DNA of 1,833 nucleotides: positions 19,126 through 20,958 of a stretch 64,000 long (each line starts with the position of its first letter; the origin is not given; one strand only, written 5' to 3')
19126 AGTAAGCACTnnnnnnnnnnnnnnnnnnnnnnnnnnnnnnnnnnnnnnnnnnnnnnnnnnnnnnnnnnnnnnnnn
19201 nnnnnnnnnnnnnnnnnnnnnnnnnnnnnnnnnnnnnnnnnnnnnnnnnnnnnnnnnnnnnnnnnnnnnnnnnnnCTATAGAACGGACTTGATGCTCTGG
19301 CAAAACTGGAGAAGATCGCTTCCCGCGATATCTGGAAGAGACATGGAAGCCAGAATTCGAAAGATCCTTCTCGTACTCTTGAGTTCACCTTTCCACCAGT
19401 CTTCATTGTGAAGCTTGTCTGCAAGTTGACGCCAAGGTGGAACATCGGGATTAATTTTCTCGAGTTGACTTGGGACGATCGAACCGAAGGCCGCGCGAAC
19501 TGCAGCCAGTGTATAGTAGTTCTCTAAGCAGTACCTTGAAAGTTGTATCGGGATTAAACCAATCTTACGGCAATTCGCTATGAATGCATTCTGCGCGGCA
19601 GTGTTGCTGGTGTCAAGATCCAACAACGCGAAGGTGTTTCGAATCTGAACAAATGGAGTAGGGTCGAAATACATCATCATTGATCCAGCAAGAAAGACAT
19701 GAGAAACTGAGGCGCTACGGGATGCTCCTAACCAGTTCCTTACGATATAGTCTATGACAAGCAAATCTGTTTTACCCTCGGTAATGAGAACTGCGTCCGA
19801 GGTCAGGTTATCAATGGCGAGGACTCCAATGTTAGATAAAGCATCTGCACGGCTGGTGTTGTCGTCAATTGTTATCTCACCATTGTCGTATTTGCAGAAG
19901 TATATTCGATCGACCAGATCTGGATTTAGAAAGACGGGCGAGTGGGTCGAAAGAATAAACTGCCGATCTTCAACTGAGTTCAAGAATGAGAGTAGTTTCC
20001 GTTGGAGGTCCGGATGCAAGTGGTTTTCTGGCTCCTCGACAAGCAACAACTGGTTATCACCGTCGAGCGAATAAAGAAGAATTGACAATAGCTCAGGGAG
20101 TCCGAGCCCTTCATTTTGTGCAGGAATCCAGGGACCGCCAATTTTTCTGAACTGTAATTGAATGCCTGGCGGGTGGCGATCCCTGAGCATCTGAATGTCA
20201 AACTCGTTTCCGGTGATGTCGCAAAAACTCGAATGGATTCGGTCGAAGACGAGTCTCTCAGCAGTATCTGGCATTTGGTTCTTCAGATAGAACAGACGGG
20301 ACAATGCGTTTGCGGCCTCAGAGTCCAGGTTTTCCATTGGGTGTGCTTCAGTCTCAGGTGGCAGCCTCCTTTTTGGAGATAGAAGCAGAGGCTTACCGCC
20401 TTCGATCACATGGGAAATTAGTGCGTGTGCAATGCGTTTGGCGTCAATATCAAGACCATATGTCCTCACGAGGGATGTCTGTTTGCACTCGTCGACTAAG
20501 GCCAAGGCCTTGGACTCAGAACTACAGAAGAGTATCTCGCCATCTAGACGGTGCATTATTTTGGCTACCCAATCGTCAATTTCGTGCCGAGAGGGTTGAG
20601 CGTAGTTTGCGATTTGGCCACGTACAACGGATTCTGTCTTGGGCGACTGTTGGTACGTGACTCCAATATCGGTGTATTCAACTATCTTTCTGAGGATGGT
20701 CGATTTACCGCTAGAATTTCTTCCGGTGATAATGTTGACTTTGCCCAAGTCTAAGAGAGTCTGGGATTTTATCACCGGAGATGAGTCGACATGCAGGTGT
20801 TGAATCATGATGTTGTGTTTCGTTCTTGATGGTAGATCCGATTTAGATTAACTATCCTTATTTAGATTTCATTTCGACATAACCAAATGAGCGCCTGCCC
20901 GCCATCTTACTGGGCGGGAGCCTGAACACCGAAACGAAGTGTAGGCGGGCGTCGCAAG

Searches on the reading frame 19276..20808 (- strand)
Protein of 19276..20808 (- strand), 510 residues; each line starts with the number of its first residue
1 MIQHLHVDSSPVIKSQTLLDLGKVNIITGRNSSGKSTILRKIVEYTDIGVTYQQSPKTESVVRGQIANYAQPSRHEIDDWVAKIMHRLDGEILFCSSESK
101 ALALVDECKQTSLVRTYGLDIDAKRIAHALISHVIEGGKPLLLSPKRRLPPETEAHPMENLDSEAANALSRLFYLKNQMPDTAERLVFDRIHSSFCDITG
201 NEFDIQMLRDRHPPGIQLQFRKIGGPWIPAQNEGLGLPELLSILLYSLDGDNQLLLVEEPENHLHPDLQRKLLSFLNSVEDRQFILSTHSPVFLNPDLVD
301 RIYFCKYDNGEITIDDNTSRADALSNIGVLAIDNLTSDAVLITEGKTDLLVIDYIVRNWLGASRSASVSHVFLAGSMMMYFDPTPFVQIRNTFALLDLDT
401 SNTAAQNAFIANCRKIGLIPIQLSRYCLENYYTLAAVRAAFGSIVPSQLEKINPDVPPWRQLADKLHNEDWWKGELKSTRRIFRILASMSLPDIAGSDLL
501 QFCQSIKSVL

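Call 65: search_protein_families(library=pfam, proteins=[window:19276-20808:-], max_evalue=0.00001)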
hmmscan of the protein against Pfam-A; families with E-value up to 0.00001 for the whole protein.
window:19276-20808:- (510 aa): 2 families
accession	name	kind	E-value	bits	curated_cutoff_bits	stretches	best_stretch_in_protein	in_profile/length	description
PF13304.12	AAA_21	-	1.1e-21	78.6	27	1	222-295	227-304/304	AAA domain, putative AbiEii toxin, Type IV TA system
PF13175.12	AAA_15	-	4e-17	63.3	32.1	1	211-293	291-373/374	AAA ATPase domain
